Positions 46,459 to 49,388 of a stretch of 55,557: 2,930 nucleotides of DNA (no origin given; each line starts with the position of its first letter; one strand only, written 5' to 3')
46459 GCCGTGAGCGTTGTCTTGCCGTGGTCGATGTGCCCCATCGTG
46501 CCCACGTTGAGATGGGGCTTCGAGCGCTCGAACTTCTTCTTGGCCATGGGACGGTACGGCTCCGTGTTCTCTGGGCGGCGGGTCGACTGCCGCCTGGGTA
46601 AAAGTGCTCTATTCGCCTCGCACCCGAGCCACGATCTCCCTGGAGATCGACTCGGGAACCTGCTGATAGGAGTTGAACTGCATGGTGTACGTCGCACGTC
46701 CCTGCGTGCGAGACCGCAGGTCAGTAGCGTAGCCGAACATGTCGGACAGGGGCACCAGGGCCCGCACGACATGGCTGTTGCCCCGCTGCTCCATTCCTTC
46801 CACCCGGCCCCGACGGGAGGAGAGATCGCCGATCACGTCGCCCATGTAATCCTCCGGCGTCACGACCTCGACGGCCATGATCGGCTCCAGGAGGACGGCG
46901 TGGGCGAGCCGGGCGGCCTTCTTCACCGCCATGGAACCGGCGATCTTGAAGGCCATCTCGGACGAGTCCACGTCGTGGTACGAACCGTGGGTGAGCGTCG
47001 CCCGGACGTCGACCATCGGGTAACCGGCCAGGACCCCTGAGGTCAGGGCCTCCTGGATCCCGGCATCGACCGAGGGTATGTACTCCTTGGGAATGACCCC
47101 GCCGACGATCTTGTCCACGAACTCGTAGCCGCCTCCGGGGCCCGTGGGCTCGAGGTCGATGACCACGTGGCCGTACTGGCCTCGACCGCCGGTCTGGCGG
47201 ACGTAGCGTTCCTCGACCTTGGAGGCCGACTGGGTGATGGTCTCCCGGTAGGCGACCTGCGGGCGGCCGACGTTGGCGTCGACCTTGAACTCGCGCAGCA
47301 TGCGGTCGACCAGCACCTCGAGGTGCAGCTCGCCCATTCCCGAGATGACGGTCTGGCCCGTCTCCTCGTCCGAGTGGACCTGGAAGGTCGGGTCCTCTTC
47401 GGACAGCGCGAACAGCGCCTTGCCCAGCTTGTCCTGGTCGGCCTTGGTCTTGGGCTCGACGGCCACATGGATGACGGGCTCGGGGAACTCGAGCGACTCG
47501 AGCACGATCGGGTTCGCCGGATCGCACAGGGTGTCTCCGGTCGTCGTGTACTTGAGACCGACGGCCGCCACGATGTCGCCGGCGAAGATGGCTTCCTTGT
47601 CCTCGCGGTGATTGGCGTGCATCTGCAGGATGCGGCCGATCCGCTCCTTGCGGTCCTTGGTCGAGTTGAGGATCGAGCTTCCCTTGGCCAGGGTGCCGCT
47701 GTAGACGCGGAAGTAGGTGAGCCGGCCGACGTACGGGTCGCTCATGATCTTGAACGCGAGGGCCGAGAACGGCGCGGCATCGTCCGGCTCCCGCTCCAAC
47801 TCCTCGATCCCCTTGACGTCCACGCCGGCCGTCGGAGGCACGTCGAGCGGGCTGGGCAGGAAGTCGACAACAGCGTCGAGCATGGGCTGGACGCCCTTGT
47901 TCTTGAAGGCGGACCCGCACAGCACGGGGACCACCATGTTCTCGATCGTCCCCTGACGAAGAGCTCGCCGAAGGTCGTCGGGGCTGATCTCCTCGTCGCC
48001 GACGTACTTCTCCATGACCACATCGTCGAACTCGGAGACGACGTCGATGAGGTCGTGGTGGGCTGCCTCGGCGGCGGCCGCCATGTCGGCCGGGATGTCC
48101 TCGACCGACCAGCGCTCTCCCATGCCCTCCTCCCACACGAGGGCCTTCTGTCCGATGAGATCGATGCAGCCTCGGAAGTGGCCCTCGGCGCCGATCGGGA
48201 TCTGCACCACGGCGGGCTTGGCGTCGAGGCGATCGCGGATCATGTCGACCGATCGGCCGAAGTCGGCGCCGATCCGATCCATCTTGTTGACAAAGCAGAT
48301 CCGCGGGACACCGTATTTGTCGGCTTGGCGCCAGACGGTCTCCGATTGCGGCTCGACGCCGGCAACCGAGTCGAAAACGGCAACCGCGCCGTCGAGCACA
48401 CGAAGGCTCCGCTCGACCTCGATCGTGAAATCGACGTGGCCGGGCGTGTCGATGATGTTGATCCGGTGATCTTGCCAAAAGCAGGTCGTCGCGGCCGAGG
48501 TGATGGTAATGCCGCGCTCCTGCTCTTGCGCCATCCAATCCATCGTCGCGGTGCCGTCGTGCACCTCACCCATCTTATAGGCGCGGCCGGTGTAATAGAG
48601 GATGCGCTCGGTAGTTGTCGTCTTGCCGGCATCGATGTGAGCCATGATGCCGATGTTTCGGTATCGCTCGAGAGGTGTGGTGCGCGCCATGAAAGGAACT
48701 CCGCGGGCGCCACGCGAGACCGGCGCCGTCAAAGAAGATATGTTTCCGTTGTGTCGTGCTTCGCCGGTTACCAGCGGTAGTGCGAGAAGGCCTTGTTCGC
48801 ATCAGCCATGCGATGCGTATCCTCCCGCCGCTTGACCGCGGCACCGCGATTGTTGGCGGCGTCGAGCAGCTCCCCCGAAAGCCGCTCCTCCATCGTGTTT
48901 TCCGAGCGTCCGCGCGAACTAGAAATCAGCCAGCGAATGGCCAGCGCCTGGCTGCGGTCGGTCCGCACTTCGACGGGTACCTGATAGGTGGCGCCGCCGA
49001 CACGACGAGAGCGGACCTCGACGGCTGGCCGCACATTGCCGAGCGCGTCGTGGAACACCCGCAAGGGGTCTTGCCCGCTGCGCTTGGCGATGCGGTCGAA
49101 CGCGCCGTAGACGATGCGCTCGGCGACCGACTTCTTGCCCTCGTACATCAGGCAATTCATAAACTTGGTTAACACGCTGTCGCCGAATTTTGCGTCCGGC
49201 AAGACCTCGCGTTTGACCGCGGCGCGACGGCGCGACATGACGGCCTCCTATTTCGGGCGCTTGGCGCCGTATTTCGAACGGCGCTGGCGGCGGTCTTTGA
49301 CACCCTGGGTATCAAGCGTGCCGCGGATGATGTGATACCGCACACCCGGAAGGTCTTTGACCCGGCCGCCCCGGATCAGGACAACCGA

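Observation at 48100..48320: Codon-usage and taxonomic breakpoint inside fusA, with no indel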

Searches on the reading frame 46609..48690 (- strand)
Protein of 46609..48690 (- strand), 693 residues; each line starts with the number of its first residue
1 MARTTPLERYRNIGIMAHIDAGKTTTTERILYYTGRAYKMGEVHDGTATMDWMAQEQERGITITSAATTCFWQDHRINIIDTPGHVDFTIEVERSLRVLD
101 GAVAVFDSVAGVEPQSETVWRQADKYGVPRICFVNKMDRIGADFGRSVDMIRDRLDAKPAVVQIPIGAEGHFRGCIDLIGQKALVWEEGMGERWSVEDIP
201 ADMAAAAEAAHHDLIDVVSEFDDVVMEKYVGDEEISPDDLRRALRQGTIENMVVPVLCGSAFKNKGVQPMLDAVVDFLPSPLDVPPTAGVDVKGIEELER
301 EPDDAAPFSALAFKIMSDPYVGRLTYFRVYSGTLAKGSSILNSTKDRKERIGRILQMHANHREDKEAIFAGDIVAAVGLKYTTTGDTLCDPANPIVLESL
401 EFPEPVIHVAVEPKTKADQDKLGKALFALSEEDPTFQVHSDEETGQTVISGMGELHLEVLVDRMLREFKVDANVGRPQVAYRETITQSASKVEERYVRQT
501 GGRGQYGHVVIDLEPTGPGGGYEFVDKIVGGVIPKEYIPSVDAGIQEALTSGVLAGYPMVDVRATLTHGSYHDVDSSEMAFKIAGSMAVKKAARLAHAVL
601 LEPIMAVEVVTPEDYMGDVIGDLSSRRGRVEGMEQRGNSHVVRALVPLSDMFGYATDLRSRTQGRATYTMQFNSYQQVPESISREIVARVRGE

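Call 6: find_encoding_contigs(protein=window:46609-48690:-, flank=10000, max_places=10)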
Protein window:46609-48690:- (693 aa): no gene with exactly this product is on record in the collection.

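Call 7: find_related_loci(query=window:46612-48690:-, collection=genome_contigs, flank=10000)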
Query window:46612-48690:- (693 aa) in genome_contigs; peptide patterns used: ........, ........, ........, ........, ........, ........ (x = any residue, [..] = any of these).
600 stretches matched a pattern (row limit reached: there are more); 600 encode a relative of the query (tblastn E <= 1e-3); the best 80 are kept; 80 distinct loci.
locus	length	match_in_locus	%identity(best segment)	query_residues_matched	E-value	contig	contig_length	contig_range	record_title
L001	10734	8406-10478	81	3-693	0e+0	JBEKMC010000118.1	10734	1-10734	MAG: Acidimicrobiales bacterium isolate SPRUCE 385 SPRUCE_385_118, whole genome shotgun sequence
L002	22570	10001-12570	79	2-693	0e+0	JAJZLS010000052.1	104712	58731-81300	MAG: Actinomycetes bacterium isolate MAS3.bin133 NODE_240_length_104712_cov_4.129885, whole genome shotgun sequence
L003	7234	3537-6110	80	3-693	0e+0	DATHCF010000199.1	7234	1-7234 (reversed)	MAG TPA_asm: Acidimicrobiales bacterium isolate SMAG_U12360 k141_206518, whole genome shotgun sequence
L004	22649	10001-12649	80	3-693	0e+0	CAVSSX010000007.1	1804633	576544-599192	MAG: uncultured Acidimicrobiaceae bacterium isolate MFD09671.bin.2.137 genome assembly, contig: contig_9906, whole genom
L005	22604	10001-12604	79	3-693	0e+0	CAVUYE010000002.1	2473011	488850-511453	MAG: uncultured Acidimicrobiaceae bacterium isolate MFD06092.bin.2.10 genome assembly, contig: contig_4625, whole genome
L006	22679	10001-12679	78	3-693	0e+0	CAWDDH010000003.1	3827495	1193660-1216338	MAG: uncultured Acidimicrobiia bacterium isolate MFD05684.bin.2.64 genome assembly, contig: contig_15983, whole genome s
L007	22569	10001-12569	76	2-693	0e+0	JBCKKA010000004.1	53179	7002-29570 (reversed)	Acidimicrobiia bacterium isolate SLM_LV1_0830-J05 Node_4_length_53179_cov_83.194584, whole genome shotgun sequence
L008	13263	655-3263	75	2-692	0e+0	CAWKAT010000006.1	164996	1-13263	MAG: uncultured Acidimicrobiaceae bacterium isolate MFD04540.bin.1.79 genome assembly, contig: contig_13234, whole genom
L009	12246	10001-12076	73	3-693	0e+0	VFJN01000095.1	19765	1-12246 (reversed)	MAG: Actinomycetota bacterium isolate Bin_57_4 c_000000262455, whole genome shotgun sequence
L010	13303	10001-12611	74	2-692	0e+0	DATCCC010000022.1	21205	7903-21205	MAG TPA_asm: Acidimicrobiales bacterium isolate SMAG_U7689 k141_156625, whole genome shotgun sequence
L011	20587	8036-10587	73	3-686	0e+0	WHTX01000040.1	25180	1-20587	MAG: Acidimicrobiia bacterium isolate Dino_bin48 NODE_2141_length_25180_cov_1.89286, whole genome shotgun sequence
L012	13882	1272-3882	74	2-692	0e+0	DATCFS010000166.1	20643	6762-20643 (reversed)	MAG TPA_asm: Acidimicrobiales bacterium isolate SMAG_U7786 k141_140430, whole genome shotgun sequence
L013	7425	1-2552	75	3-692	0e+0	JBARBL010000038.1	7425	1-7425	MAG: Acidimicrobiales bacterium isolate MFD05764_ilm_asm_bin239 k127_2297789, whole genome shotgun sequence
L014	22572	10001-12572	72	3-693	0e+0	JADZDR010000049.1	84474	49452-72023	MAG: Acidimicrobiia bacterium isolate SJ788 c_000000808566, whole genome shotgun sequence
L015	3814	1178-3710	70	3-693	0e+0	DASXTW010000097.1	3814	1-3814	MAG TPA_asm: Actinomycetota bacterium isolate SMAG_U4702 k141_2463047, whole genome shotgun sequence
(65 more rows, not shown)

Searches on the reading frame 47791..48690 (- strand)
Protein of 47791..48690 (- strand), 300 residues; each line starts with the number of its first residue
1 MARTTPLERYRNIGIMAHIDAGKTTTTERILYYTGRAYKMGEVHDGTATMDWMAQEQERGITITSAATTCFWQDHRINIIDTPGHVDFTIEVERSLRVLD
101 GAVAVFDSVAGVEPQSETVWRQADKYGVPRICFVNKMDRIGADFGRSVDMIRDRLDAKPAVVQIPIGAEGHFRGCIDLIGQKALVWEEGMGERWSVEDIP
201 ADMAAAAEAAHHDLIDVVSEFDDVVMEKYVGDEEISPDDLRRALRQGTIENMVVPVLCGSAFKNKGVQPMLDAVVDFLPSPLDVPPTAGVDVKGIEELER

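Call 20: find_homologous_proteins(query=window:47791-48690:-, max_evalue=1e-50)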
Query window:47791-48690:- (300 aa): 8000 proteins with E <= 1e-50 among 8000 candidates; the best 120 are listed.
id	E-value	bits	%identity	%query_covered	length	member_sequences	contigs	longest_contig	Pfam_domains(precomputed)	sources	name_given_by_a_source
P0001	4.0e-184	629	-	-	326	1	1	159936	PF01926.30,PF00009.34,PF04548.23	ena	-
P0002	3.0e-180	616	91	99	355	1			PF00009.34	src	-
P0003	3.3e-162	557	82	100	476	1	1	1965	PF14492.13,PF00009.34,PF16658.12,PF03144.32,PF22042.3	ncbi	ncbi:MAG: elongation factor G, partial [Acidimicrobiales bacterium]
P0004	4.6e-162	556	80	99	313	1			PF00009.34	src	-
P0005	9.2e-162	555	81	99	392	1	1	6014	PF00009.34,PF03144.32,PF22042.3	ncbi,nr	ncbi:MAG TPA: GTP-binding protein, partial [Acidimicrobiales bacterium]|nr:GTP-binding protein [Acid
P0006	4.6e-160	550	80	100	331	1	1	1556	PF00009.34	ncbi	ncbi:MAG: elongation factor G, partial [Acidimicrobiales bacterium]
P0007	1.3e-157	542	79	100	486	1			PF14492.13,PF00009.34,PF16658.12,PF03144.32,PF22042.3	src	-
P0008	1.5e-157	541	79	99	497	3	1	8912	PF14492.13,PF00009.34,PF16658.12,PF03144.32,PF22042.3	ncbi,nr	ncbi:MAG TPA: elongation factor G, partial [Acidimicrobiales bacterium]|nr:elongation factor G [Acid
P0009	3.2e-157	540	79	99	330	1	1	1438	PF00009.34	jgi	jgi:elongation factor G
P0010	1.0e-156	539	79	100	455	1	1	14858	PF14492.13,PF00009.34,PF03144.32,PF22042.3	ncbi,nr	ncbi:MAG TPA: elongation factor G, partial [Acidimicrobiales bacterium]|nr:elongation factor G [Acid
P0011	5.5e-156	536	80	100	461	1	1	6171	PF14492.13,PF00009.34,PF03144.32,PF22042.3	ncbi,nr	ncbi:MAG: elongation factor G, partial [Actinobacteria bacterium]|nr:elongation factor G [Actinomyce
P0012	7.1e-156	536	-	-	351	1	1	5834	PF01926.30,PF09439.17,PF00009.34,PF04548.23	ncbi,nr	ncbi:MAG TPA: GTP-binding protein, partial [Solirubrobacteraceae bacterium]|nr:GTP-binding protein [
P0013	1.8e-155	535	79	100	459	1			PF14492.13,PF00009.34,PF03144.32,PF22042.3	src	-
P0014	2.1e-155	535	77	100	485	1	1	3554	PF14492.13,PF00009.34,PF16658.12,PF03144.32,PF22042.3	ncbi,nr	ncbi:MAG: translation elongation factor, partial [Acidimicrobiales bacterium]|nr:translation elongat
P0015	1.0e-154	532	78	99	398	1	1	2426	PF00009.34,PF03144.32,PF22042.3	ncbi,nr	ncbi:MAG: GTP-binding protein, partial [Acidimicrobiia bacterium]|nr:GTP-binding protein [Acidimicro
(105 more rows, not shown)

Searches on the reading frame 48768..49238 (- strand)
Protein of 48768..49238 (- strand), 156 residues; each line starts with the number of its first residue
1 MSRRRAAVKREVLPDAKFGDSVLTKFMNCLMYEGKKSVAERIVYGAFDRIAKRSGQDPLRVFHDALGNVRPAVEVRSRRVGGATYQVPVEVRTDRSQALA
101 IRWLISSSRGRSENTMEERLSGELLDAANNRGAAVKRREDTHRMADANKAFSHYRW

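Call 12: find_encoding_contigs(protein=window:48768-49238:-, flank=10000, max_places=10)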
Protein window:48768-49238:- (156 aa): 21 contigs read that carry it; 10 places shown.
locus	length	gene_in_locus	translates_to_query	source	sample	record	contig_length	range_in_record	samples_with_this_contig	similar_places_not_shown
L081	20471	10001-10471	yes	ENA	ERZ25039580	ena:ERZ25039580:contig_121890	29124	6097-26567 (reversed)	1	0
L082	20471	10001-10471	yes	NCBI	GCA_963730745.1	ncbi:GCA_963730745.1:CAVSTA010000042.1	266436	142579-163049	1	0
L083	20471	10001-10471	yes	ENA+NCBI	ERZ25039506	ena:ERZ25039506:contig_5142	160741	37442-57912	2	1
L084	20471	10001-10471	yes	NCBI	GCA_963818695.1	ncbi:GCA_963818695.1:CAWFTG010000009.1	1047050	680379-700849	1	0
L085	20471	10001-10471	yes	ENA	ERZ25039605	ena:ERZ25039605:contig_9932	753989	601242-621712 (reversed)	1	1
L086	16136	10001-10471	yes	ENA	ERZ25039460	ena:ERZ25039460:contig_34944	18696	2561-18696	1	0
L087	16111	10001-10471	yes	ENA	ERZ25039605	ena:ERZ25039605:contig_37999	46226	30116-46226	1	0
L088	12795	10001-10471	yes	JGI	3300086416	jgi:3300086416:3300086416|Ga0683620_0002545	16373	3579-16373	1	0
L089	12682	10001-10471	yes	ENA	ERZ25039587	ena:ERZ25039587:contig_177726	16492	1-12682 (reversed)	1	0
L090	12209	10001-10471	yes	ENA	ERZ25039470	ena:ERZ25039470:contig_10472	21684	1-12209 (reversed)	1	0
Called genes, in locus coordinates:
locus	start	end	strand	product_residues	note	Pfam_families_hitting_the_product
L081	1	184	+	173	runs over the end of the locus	PF00466:Ribosomal_L10, PF27436:RL10_C (faint)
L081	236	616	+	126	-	PF16320:Ribosomal_L12_N, PF00542:Ribosomal_L12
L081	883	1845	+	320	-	PF04563:RNA_pol_Rpb2_1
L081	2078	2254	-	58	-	-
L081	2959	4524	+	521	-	PF00562:RNA_pol_Rpb2_6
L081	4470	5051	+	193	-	PF00562:RNA_pol_Rpb2_6, PF04560:RNA_pol_Rpb2_7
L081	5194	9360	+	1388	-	PF04997:RNA_pol_Rpb1_1, PF00623:RNA_pol_Rpb1_2, PF04983:RNA_pol_Rpb1_3, PF05000:RNA_pol_Rpb1_4, PF04998:RNA_pol_Rpb1_5, PF21668:RPOC_hybrid (faint), PF25984:BSH_YknX (faint)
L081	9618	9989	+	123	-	PF00164:Ribosom_S12_S23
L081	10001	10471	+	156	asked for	PF00177:Ribosomal_S7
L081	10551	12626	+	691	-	PF00009:GTP_EFTU, PF03144:GTP_EFTU_D2, PF22042:EF-G_D2, PF14492:EFG_III, PF03764:EFG_IV, PF00679:EFG_C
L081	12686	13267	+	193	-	PF00009:GTP_EFTU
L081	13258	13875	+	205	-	PF03144:GTP_EFTU_D2, PF03143:GTP_EFTU_D3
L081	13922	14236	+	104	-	PF00338:Ribosomal_S10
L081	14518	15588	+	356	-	PF00297:Ribosomal_L3 (weak), PF00573:Ribosomal_L4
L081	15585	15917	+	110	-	PF00276:Ribosomal_L23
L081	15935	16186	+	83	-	PF00181:Ribosomal_L2_N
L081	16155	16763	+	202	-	PF00181:Ribosomal_L2_N, PF03947:Ribosomal_L2_C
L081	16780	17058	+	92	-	PF00203:Ribosomal_S19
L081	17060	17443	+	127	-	PF00237:Ribosomal_L22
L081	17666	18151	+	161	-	PF07650:KH_2 (weak), PF00189:Ribosomal_S3_C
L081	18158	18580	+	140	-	PF00252:Ribosomal_L16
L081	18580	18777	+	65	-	PF00831:Ribosomal_L29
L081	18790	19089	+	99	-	PF00366:Ribosomal_S17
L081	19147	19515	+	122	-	PF00238:Ribosomal_L14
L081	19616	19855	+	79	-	PF17136:ribosomal_L24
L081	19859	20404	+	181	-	PF00281:Ribosomal_L5, PF00673:Ribosomal_L5_C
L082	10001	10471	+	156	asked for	PF00177:Ribosomal_S7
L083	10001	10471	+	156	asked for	PF00177:Ribosomal_S7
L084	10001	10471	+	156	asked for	PF00177:Ribosomal_S7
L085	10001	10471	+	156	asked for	PF00177:Ribosomal_S7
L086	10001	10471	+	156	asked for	PF00177:Ribosomal_S7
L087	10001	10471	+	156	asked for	PF00177:Ribosomal_S7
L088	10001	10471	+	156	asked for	PF00177:Ribosomal_S7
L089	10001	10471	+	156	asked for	PF00177:Ribosomal_S7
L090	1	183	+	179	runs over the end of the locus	PF00466:Ribosomal_L10, PF27436:RL10_C (faint)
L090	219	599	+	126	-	PF16320:Ribosomal_L12_N, PF00542:Ribosomal_L12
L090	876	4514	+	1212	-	PF04563:RNA_pol_Rpb2_1, PF04561:RNA_pol_Rpb2_2, PF04565:RNA_pol_Rpb2_3, PF10385:RNA_pol_Rpb2_45, PF00562:RNA_pol_Rpb2_6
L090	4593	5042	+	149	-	PF00562:RNA_pol_Rpb2_6, PF04560:RNA_pol_Rpb2_7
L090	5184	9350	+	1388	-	PF04997:RNA_pol_Rpb1_1, PF00623:RNA_pol_Rpb1_2, PF04983:RNA_pol_Rpb1_3, PF05000:RNA_pol_Rpb1_4, PF04998:RNA_pol_Rpb1_5, PF21668:RPOC_hybrid (faint), PF25984:BSH_YknX (faint)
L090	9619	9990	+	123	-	PF00164:Ribosom_S12_S23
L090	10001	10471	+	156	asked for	PF00177:Ribosomal_S7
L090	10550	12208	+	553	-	?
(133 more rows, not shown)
